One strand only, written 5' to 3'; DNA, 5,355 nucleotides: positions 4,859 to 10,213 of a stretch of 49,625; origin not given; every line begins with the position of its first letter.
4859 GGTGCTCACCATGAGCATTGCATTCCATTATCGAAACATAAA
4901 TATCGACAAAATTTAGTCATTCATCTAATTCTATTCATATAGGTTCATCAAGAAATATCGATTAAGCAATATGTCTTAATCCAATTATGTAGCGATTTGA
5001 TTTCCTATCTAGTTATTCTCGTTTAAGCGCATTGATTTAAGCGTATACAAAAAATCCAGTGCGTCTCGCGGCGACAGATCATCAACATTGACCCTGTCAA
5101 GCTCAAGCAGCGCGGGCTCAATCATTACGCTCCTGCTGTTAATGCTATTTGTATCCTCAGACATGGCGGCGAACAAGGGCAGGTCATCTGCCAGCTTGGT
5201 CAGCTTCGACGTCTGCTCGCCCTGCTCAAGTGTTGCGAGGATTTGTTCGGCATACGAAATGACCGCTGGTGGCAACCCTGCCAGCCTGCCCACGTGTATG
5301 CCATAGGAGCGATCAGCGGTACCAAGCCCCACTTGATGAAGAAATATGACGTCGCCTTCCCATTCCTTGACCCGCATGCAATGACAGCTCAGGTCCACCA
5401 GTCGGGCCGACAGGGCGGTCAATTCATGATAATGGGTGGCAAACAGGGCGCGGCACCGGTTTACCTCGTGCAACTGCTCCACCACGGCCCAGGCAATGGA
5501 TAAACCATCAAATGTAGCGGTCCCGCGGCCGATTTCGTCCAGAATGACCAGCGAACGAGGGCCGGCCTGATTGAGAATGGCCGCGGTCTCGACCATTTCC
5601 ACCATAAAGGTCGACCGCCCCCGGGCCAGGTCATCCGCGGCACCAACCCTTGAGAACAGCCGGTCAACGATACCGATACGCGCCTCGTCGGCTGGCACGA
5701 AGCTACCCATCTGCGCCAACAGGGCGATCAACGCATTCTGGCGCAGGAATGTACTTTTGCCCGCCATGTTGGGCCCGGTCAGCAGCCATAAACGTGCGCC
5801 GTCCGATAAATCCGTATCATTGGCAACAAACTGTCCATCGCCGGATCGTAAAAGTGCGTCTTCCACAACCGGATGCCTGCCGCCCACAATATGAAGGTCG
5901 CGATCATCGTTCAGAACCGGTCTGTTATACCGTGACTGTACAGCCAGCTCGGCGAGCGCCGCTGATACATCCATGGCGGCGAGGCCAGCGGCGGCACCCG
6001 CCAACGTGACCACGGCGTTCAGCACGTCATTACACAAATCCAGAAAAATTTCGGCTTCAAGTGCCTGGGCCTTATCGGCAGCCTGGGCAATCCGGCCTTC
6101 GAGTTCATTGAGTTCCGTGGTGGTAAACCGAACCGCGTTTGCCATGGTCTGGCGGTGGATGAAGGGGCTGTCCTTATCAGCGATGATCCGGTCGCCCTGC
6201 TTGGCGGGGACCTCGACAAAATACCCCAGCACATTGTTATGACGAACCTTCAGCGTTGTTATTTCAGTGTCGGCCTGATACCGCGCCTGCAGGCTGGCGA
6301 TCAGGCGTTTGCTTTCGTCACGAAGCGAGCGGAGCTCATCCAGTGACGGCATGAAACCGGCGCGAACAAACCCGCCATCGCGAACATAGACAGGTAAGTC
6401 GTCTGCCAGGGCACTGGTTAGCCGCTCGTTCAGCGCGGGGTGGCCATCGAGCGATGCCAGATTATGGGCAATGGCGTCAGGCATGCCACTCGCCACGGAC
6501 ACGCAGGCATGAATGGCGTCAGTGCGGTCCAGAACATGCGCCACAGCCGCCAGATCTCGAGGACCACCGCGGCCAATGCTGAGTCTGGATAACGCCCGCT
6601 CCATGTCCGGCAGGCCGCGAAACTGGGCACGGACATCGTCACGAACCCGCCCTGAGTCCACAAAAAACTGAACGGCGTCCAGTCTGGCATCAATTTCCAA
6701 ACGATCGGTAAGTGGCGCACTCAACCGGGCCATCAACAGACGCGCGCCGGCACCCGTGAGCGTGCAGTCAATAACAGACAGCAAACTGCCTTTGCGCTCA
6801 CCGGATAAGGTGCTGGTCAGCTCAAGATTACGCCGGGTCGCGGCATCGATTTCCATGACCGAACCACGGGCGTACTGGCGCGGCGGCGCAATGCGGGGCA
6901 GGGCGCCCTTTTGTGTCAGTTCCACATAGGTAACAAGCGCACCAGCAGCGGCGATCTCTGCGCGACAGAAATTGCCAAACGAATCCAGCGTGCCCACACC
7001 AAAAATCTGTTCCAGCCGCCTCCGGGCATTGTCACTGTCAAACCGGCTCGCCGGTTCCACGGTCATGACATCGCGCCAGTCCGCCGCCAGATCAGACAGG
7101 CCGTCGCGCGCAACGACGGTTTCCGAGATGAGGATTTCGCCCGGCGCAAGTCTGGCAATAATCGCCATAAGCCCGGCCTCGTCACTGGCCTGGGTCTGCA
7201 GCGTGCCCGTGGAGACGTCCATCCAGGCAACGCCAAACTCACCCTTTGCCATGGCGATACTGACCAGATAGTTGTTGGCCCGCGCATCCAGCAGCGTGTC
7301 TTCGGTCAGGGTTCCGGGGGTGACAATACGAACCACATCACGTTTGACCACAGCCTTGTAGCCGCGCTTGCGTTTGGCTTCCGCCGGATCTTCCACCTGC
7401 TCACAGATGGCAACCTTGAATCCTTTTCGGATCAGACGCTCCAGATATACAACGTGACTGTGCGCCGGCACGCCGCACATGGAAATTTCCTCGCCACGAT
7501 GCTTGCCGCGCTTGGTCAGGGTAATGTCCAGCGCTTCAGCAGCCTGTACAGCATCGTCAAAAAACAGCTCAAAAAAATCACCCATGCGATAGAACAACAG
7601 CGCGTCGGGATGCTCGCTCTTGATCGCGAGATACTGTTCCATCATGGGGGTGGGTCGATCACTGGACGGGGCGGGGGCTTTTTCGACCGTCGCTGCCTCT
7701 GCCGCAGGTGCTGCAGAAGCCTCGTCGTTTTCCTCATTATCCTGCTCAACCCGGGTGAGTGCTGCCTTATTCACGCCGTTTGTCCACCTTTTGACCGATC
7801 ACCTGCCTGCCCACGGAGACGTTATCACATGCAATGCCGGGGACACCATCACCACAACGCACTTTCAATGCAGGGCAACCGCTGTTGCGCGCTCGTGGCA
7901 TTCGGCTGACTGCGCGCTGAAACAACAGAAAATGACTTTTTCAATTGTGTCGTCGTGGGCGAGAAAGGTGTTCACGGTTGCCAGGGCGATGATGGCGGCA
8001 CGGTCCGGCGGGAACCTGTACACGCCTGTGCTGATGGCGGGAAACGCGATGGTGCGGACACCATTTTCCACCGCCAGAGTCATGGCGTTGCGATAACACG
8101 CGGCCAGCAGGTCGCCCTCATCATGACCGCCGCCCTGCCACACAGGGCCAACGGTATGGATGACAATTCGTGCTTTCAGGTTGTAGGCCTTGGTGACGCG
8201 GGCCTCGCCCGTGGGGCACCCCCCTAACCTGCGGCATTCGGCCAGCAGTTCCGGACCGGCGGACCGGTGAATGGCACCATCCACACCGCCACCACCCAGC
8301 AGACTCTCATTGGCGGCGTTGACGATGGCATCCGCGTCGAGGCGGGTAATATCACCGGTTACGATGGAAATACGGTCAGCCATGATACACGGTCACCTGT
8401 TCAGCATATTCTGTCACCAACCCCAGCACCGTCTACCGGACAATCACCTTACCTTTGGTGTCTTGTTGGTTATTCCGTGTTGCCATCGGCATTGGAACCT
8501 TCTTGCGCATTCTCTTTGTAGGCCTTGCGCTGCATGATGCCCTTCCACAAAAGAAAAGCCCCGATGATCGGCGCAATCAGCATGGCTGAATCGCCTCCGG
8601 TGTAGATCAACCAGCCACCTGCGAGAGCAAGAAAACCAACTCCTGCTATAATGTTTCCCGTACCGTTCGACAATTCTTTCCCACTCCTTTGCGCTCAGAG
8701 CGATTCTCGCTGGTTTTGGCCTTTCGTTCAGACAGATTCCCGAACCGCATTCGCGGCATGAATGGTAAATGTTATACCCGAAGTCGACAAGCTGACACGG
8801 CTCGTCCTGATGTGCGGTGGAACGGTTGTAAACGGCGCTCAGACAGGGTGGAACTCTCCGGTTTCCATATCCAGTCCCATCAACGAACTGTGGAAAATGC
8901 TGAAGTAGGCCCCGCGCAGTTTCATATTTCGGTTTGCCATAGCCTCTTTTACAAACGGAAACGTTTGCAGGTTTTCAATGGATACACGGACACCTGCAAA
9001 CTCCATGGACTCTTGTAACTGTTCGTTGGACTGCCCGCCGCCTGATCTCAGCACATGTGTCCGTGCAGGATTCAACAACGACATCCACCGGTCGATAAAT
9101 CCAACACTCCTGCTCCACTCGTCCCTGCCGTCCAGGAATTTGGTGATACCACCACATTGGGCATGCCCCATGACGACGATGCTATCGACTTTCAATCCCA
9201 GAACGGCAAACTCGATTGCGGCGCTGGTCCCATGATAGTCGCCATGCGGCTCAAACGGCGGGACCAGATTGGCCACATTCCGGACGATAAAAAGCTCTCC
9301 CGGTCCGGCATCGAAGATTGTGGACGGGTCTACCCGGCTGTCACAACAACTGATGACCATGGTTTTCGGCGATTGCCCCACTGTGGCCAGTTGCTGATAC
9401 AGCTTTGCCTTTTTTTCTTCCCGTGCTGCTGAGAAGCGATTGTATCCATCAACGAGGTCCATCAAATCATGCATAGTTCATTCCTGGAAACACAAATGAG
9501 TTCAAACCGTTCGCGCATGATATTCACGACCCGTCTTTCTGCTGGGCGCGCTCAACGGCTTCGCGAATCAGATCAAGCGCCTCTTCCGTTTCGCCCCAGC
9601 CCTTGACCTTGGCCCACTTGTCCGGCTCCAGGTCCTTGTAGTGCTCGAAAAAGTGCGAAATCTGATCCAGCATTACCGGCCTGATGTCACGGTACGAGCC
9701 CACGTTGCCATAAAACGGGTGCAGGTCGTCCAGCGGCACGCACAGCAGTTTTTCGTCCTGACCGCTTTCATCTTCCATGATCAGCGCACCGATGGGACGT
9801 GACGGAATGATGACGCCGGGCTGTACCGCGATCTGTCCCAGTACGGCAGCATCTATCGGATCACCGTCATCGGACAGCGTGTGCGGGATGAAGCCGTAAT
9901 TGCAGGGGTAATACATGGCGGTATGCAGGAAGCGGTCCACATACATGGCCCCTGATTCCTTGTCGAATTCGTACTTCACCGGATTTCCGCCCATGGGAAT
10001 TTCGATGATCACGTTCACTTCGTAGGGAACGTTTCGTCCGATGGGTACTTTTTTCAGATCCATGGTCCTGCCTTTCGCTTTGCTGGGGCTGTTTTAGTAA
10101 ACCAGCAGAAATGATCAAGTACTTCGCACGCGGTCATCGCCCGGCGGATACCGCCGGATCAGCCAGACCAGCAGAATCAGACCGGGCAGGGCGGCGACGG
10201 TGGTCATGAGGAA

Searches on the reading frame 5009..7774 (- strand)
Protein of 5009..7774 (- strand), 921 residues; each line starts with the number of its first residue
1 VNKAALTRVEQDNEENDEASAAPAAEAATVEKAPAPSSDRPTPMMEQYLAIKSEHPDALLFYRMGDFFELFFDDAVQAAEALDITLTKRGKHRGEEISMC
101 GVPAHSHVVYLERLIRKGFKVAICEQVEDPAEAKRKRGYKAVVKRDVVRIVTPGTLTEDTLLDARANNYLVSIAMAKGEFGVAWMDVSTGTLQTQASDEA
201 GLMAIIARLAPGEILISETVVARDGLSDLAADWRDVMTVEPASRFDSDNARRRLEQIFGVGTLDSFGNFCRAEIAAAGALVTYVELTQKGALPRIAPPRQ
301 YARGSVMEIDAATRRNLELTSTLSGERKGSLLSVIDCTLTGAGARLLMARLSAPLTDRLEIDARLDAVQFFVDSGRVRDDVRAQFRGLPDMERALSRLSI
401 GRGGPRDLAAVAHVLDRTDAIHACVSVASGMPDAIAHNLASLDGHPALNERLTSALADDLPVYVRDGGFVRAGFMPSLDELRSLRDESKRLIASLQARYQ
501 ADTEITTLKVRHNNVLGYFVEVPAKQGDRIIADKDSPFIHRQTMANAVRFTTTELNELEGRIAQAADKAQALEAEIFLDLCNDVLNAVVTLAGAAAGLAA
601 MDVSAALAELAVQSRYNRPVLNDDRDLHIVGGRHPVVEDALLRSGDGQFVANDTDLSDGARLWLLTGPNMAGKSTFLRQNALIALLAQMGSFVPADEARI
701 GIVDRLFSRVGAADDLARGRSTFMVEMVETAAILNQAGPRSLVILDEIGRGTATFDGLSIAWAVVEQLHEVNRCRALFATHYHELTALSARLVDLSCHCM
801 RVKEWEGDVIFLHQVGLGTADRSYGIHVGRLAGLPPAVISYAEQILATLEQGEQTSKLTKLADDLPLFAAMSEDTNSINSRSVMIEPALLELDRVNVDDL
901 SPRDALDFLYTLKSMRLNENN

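Call 30: search_protein_families(library=pfam, proteins=[window:5009-7774:-])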
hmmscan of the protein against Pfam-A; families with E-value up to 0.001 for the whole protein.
window:5009-7774:- (921 aa): 5 families
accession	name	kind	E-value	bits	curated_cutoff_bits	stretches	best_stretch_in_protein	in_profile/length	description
PF00488.27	MutS_V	-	7.7e-82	274.3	30.2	1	663-850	1-188/188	MutS domain V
PF01624.25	MutS_I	-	9.6e-44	148.7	20.6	1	42-159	1-112/113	MutS domain I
PF05192.23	MutS_III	-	8.5e-43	147.4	34.1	1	312-608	1-194/194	MutS domain III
PF05188.22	MutS_II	-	3.4e-23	82.9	25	1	168-295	1-132/133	MutS domain II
PF05190.23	MutS_IV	-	6.3e-22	78.1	22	1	473-567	1-91/92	MutS family domain IV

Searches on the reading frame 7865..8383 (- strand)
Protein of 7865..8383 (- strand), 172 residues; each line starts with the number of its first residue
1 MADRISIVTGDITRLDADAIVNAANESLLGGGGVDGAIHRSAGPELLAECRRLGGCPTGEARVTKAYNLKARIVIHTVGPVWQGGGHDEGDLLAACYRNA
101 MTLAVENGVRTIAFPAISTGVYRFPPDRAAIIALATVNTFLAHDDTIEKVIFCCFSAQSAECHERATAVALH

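Call 30: search_protein_families(library=pfam, proteins=[window:7865-8383:-])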
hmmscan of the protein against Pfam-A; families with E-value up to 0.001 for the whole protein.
window:7865-8383:- (172 aa): 1 family
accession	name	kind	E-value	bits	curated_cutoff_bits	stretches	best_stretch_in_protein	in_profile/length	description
PF01661.27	Macro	-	2.4e-49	166.7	22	1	21-133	1-118/118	Macro domain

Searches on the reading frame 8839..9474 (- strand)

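Call 30: search_protein_families(library=pfam, proteins=[window:8839-9474:-])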
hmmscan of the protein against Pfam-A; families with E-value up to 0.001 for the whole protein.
window:8839-9474:- (211 aa): 1 family
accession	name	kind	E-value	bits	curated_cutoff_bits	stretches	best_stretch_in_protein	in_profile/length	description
PF00484.24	Pro_CA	-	1.4e-43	149.3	25.7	1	38-193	1-151/156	Carbonic anhydrase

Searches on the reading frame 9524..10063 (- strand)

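Call 30: search_protein_families(library=pfam, proteins=[window:9524-10063:-])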
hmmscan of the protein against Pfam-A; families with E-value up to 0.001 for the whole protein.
window:9524-10063:- (179 aa): 1 family
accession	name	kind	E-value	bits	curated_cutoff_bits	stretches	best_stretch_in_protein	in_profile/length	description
PF00719.24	Pyrophosphatase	-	1.9e-56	190.6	23.5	1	18-173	1-152/153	Inorganic pyrophosphatase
